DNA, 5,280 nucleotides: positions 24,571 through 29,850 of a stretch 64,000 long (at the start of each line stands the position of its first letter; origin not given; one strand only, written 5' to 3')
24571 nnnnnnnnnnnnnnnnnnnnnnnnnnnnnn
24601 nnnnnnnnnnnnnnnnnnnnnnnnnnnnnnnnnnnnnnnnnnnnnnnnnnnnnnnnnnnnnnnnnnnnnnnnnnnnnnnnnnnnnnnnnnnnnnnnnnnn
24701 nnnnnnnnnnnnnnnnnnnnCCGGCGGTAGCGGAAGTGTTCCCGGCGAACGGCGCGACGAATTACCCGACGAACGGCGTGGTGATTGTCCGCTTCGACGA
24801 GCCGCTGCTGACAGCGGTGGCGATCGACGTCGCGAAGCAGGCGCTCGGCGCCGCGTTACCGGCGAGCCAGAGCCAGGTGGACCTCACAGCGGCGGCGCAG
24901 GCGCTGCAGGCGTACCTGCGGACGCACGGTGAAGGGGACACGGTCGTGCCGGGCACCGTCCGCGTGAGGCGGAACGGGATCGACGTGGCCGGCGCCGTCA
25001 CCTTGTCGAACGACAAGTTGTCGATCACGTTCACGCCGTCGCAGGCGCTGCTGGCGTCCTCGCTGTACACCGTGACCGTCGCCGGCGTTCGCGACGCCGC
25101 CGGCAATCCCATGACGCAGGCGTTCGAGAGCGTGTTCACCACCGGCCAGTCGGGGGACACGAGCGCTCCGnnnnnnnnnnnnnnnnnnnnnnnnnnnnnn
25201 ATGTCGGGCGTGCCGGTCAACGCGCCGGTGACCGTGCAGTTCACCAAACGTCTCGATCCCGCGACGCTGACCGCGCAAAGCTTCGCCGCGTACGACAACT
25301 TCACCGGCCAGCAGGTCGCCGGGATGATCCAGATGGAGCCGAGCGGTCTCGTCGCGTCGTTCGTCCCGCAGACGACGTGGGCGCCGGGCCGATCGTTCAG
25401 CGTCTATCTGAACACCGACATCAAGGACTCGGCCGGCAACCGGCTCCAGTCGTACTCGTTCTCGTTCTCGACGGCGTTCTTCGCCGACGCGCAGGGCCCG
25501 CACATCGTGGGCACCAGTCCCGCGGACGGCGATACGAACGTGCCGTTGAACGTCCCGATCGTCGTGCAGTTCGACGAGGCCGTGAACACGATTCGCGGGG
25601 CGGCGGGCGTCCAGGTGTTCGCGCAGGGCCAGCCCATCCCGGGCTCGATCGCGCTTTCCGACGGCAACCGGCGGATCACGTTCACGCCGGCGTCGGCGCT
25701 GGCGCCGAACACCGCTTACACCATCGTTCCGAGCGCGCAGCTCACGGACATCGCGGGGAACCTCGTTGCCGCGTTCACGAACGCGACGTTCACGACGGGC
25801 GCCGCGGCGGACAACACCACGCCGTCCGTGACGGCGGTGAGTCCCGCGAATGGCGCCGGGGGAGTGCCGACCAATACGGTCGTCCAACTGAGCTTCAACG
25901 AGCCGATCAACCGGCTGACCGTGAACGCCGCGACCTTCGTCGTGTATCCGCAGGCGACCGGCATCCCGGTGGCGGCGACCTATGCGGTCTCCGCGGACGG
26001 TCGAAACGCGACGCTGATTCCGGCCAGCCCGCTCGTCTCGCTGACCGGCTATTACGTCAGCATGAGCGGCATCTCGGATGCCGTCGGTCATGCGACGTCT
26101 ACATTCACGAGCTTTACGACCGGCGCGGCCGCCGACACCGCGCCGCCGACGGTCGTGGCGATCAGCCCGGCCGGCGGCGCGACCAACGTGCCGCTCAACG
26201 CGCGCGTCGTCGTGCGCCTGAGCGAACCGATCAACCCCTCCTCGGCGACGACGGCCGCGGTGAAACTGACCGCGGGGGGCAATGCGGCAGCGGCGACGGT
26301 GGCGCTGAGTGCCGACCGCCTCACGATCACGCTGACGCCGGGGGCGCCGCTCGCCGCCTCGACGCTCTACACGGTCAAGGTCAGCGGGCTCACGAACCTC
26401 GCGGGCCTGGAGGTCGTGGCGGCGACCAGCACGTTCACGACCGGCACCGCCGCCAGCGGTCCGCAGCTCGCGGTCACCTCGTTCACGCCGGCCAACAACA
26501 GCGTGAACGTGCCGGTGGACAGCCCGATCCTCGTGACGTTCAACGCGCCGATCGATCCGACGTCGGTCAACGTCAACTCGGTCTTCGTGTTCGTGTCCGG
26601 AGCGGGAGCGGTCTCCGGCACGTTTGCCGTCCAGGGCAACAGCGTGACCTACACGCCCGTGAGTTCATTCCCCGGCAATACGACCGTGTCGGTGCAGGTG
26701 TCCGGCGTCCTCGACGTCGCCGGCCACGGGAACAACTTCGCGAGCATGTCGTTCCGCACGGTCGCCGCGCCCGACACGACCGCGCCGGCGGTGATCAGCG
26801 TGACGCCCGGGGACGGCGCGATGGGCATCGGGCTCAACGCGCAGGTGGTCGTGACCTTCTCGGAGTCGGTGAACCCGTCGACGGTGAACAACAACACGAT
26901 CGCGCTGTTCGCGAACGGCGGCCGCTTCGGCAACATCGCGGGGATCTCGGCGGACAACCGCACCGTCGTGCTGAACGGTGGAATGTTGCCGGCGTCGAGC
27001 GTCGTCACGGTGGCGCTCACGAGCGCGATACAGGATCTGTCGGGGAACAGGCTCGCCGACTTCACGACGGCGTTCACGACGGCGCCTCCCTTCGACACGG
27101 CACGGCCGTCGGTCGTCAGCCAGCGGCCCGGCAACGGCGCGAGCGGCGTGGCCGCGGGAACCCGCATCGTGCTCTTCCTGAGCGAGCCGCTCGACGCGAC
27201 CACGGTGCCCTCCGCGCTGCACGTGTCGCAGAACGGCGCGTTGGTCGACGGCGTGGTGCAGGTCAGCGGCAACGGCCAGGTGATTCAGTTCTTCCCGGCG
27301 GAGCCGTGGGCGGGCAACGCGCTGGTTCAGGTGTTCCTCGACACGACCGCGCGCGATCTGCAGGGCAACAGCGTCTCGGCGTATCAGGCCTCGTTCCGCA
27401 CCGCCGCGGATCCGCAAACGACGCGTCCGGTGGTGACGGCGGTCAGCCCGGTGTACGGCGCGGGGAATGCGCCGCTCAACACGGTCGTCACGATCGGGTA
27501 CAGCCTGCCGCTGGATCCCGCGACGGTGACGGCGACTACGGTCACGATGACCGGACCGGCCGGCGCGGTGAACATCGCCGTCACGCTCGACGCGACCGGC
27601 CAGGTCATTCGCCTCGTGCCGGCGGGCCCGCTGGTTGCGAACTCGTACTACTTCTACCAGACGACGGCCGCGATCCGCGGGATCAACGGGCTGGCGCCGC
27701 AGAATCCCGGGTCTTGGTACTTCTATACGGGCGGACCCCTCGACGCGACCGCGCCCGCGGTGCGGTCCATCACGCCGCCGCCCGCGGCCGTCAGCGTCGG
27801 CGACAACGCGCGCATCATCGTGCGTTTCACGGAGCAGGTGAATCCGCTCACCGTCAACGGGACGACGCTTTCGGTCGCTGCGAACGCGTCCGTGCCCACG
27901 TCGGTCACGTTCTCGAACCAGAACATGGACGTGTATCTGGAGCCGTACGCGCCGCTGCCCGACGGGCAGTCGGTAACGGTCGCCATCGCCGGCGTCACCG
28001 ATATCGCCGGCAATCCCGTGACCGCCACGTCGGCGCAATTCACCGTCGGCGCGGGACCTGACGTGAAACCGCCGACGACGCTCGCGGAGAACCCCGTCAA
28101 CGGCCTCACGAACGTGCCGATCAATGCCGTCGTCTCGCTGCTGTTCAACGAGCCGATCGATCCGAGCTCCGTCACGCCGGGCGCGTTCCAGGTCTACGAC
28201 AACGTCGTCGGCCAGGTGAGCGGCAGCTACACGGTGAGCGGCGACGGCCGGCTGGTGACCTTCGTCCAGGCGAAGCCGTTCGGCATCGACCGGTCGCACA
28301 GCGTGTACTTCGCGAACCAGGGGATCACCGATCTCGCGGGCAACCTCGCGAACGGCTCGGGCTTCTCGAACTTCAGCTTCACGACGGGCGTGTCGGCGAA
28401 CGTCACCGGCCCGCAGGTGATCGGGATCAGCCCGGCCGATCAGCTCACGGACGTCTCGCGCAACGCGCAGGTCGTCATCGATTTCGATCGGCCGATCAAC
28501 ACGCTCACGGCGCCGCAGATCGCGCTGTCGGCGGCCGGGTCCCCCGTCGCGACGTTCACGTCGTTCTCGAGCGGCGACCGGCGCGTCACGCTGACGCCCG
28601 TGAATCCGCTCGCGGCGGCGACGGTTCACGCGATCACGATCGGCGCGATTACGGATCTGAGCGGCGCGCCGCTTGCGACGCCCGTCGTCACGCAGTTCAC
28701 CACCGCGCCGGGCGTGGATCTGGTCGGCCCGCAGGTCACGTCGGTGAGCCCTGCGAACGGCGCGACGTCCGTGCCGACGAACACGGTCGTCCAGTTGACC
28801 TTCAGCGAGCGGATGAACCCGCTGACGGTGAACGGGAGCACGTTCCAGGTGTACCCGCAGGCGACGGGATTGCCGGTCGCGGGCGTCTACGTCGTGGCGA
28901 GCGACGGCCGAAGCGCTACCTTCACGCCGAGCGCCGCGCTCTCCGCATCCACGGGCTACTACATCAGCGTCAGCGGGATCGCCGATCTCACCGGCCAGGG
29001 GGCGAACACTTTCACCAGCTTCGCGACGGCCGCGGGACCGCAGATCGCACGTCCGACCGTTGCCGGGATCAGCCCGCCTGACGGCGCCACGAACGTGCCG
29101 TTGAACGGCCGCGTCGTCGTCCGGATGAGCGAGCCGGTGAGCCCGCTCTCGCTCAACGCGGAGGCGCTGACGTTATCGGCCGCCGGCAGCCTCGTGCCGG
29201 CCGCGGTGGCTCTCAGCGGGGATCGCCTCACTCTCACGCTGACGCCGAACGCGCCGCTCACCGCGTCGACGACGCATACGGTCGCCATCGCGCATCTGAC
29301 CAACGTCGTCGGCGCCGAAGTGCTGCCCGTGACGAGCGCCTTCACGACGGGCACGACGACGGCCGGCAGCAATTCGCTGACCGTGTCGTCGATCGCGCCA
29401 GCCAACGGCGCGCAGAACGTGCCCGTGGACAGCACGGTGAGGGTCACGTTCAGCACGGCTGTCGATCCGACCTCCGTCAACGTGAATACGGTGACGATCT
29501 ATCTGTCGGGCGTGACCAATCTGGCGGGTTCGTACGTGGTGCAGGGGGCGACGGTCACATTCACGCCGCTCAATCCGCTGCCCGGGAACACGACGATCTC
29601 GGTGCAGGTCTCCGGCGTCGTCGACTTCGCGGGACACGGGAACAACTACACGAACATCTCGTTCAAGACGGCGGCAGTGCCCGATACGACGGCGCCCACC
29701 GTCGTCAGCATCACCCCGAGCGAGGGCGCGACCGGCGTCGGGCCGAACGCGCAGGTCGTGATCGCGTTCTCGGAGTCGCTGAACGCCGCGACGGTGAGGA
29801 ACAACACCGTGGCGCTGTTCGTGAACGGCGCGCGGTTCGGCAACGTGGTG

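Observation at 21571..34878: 13.3-kb uninterrupted gene for a 4,435-aa secreted Ig-repeat mega-protein with no recognisable anchor or enzymatic domain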

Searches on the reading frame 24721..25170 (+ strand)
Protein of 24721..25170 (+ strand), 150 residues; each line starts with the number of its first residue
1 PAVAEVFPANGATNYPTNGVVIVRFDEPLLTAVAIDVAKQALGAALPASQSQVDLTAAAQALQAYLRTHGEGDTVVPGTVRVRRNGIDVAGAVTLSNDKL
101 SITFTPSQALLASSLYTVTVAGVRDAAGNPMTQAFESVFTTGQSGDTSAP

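Call 61: search_protein_families(library=pfam, proteins=[window:24721-25170:+], max_evalue=1)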
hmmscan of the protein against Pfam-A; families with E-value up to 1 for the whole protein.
window:24721-25170:+ (150 aa): 2 families
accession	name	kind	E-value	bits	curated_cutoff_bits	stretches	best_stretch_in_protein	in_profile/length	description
PF13205.12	Big_5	-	6.5e-15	56.2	23.6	2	86-141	51-105/105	Bacterial Ig-like domain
PF14430.11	Imm1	-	0.12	13.6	22.4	1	50-76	96-121/125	Immunity protein Imm1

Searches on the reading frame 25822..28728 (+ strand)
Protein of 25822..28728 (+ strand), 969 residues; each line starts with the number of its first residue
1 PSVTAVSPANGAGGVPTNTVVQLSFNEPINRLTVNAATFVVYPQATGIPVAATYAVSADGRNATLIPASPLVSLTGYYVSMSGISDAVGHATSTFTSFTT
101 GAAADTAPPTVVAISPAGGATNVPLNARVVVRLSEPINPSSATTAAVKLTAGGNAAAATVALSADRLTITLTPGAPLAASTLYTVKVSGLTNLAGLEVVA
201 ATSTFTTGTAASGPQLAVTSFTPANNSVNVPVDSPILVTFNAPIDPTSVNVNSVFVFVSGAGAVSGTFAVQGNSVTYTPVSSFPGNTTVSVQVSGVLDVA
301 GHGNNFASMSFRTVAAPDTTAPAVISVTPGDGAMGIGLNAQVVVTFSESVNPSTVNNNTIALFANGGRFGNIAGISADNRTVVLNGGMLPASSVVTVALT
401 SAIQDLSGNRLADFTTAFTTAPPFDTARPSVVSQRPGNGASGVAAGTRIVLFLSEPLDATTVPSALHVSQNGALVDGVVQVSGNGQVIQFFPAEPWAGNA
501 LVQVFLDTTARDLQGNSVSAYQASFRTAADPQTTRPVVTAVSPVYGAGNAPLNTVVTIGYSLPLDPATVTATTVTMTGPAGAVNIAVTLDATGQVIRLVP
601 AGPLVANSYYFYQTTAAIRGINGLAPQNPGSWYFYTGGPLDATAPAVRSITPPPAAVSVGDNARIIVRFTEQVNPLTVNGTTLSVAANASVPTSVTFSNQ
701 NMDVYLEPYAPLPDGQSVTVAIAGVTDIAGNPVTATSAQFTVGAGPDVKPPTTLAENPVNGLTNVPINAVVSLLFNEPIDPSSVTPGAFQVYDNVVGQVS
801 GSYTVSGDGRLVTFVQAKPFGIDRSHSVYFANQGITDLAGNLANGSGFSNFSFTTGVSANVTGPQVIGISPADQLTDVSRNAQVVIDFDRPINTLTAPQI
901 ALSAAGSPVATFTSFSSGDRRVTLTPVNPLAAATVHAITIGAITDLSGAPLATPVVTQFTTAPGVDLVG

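Call 46: find_homologous_proteins(query=window:25822-28728:+, max_evalue=1e-10)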
Query window:25822-28728:+ (969 aa): 261 proteins with E <= 1e-10 among 8000 candidates; the best 120 are listed.
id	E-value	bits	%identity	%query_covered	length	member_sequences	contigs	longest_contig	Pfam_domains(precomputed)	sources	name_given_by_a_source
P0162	0.0e+0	2290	68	92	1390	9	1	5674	PF13205.13,PF17970.8,PF04234.19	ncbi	ncbi:MAG: hypothetical protein DMF85_20030, partial [Acidobacteria bacterium]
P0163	0.0e+0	1675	61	100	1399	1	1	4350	PF13205.13,PF17970.8,PF04234.19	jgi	jgi:hypothetical protein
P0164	0.0e+0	1371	48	98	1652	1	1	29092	PF13205.13,PF04234.19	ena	-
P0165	0.0e+0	1276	47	98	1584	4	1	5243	PF13205.13,PF25788.3,PF19078.7,PF04234.19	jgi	jgi:methionine-rich copper-binding protein CopC/phosphohistidine phosphatase SixA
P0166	0.0e+0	1165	60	93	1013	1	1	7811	PF13205.13,PF04234.19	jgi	jgi:hypothetical protein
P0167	0.0e+0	1102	58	62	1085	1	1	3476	PF13205.13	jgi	jgi:hypothetical protein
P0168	0.0e+0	1098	58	93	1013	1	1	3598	PF13205.13,PF04234.19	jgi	jgi:hypothetical protein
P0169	0.0e+0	1041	45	100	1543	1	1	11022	PF13205.13,PF04234.19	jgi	jgi:hypothetical protein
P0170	0.0e+0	1036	47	100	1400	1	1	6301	PF13205.13,PF04234.19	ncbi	ncbi:MAG: Ig-like domain-containing protein [Gammaproteobacteria bacterium]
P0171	0.0e+0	1021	43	94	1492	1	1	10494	PF13205.13,PF17964.8,PF04234.19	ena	-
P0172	0.0e+0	1013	45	100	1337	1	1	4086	PF13205.13,PF17964.8,PF04234.19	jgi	jgi:hypothetical protein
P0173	3.5e-280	951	49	100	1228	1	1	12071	PF13205.13,PF04234.19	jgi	-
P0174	1.0e-274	932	47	100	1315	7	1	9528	PF13205.13,PF04234.19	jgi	-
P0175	1.6e-271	922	57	86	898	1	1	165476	PF13205.13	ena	-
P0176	2.3e-269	915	40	86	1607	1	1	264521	PF13205.13,PF04234.19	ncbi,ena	-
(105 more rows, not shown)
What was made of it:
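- Big_5 arrays occur alongside RHS repeats in other proteins (call 46).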

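Call 75: predict_structure(alignment_id=A2)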
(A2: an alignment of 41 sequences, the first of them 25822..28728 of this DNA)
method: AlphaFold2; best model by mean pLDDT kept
length: 969 residues; sequences in the alignment: 41
mean_pLDDT: 89.2   pTM: 0.58
mean pLDDT of the five models: 89.2, 88.9, 88.3, 87.2, 85.8
residues with pLDDT >= 90: 503; 70-90: 462; 50-70: 4; < 50: 0
segments of 3 or more residues with pLDDT < 50: none
pLDDT, mean of each block of 10 residues (from residue 1): 88 89 91 92 93 90 92 94 89 92 89 89 89 89 89 89 87 91 94 91 91 82 84 88 87 88 86 89 87 91 89 81 91 88 88 86 83 80 84 89 84 90 82 85 84 92 95 93 91 89 95 91 88 81 88 92 90 93 92 90 93 92 84 91 88 89 90 87 88 83 87 91 90 92 88 90 93 92 89 94 90 94 95 88 81 93 92 93 93 89 92 88 90 93 90 92 82
secondary structure, 60 per line:
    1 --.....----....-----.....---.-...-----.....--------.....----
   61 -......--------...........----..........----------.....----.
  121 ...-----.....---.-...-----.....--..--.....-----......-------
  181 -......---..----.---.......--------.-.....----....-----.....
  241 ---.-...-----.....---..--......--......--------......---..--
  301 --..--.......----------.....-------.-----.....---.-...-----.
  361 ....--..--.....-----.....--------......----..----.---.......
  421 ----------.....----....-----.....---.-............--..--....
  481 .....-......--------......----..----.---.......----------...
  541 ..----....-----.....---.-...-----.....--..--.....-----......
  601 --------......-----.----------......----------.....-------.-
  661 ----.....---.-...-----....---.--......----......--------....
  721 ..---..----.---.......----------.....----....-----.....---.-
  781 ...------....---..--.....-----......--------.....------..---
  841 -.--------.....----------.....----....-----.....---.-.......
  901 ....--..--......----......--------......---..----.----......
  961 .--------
elements in order (helices of 4 or more, strands of 3 or more residues): E3-7 E12-15 E21-25 E39-43 E52-56 E62-67 E76-86 E91-100 E111-115 E120-123 E129-133 E147-151 E158-162 E168-173 E182-187 E201-207 E218-222 E227-230 E236-240 E254-258 E266-271 E274-279 E288-293 E307-313 E324-328 E342-346 E360-364 E371-375 E381-385 E394-399 E414-420 E431-435 E440-443 E449-453 H459-465 E466-470 E477-482 E487-492 E501-506 E521-527 E538-542 E547-550 E556-560 E574-578 E585-589 E595-600 E609-614 E631-636 E647-651 E665-669 E683-686 E693-698 E703-708 E717-722 E736-742 E753-757 E762-765 E771-775 E790-793 E801-805 E811-816 E825-829 E851-855 E866-870 E875-878 E884-888 H894-899 E900-904 E911-916 E921-926 E935-940 E955-961

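Call 77: fold_search(model_id=the predicted structure, library=pdb)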
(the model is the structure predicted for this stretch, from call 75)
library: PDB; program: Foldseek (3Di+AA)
matches with E <= 10: 1831; with E <= 0.001: 313
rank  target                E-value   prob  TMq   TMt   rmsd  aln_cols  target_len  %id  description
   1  9gos                  2.0e-25  1.00  0.12  0.05  36.4      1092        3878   16  CryoEM structure of the native Chlamydomonas reinhardtii Flagella Membrane Glycoprotein 1B. (released 2025-05-07)
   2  3dmk_B                2.9e-15  1.00  0.11  0.13  40.8       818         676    9  Crystal structure of Down Syndrome Cell Adhesion Molecule (DSCAM) isoform 1.30.30, N-terminal eight Ig domains (released 2008-10-07)
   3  8g4l_am               1.3e-14  1.00  0.10  0.10  78.4      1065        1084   11  Cryo-EM structure of the human cardiac myosin filament (released 2023-11-01)
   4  9g93_A                1.6e-13  1.00  0.14  0.21  33.8       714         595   14  CryoET structure of the in vitro grown Bacillus anthracis Sap S-layer (released 2024-12-18)
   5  7ol4_D                2.2e-13  1.00  0.12  0.18  31.6       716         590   10  Mouse contactin-1 neurofascin-155 immunoglobulin domains adhesion complex (released 2022-12-14)
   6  8opr_A                3.1e-13  1.00  0.13  0.17  41.6       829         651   12  Structure of the EA1 surface layer of Bacillus anthracis (released 2023-11-08)
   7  4aq1_A                3.1e-13  1.00  0.11  0.14  44.2       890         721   14  Structure of the SbsB S-layer protein of Geobacillus stearothermophilus PV72p2 in complex with nanobody KB6 (released 2012-06-13)
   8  8a0y_A                5.2e-13  1.00  0.13  0.20  33.9       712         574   11  Crystal structure of mouse contactin 2 immunoglobulin domains (released 2023-11-01)
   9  9ba5_A                1.6e-12  1.00  0.11  0.17  33.4       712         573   11  Cross-linked Contactin 2 Ig1-Ig6 (released 2024-07-17)
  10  8k53_B                1.7e-12  1.00  0.12  0.19  35.2       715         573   11  Structure of the Dimeric Human CNTN2 Ig 1-6-FNIII 1-2 Domain in an Asymmetric State (released 2023-12-06)
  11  4uic                  2.0e-12  1.00  0.11  0.14  30.8       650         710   15  Crystal structure of the S-layer protein rSbsC(31-844) (released 2016-04-13)
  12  9pvp                  2.5e-12  1.00  0.08  0.06  51.7      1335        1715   11  Cryo-EM structure of receptor tyrosine kinase ROS1 extracellular domain (released 2026-02-25)
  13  9bfu_A                3.2e-12  1.00  0.12  0.08  46.1      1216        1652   11  Cryo-EM structure of Sevenless extracellular domain (composite map of the dimer, pH 4.6) (released 2025-01-29)
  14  4uj6                  3.4e-12  1.00  0.10  0.13  30.1       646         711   13  Structure of surface layer protein SbsC, domains 1-6 (released 2016-04-27)
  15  6hhu_A                3.8e-12  1.00  0.09  0.14  36.8       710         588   14  Structure of the Bacillus anthracis Sap S-layer assembly domain (released 2019-07-24)
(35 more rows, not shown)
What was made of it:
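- Closest known: S-layer proteins with Ig-like arrays. Same: They contain Big_5/Ig-like beta-sandwich chains and are among the best structural matches of the rod model (call 77).
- It is four or more times longer than the matched S-layer chains (about 590-720 residues in the solved structures, call 77).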

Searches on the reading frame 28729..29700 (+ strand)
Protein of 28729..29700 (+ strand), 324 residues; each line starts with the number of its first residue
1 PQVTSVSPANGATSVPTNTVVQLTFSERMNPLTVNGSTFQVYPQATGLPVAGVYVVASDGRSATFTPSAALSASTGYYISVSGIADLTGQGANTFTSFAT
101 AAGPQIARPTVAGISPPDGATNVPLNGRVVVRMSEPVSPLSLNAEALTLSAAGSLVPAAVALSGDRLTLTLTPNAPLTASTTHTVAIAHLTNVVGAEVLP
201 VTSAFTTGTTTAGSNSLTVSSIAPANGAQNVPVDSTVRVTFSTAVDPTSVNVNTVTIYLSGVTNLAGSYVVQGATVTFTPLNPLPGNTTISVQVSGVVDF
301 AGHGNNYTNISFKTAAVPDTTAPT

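Call 50: search_solved_structures(query=window:28729-29700:+, max_evalue=0.01)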
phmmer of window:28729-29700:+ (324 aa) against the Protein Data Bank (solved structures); distinct sequences matched with E-value up to 0.01: 0.
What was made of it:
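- Tried and rejected: A PDB sequence search with three Big_5 modules found nothing (call 50).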
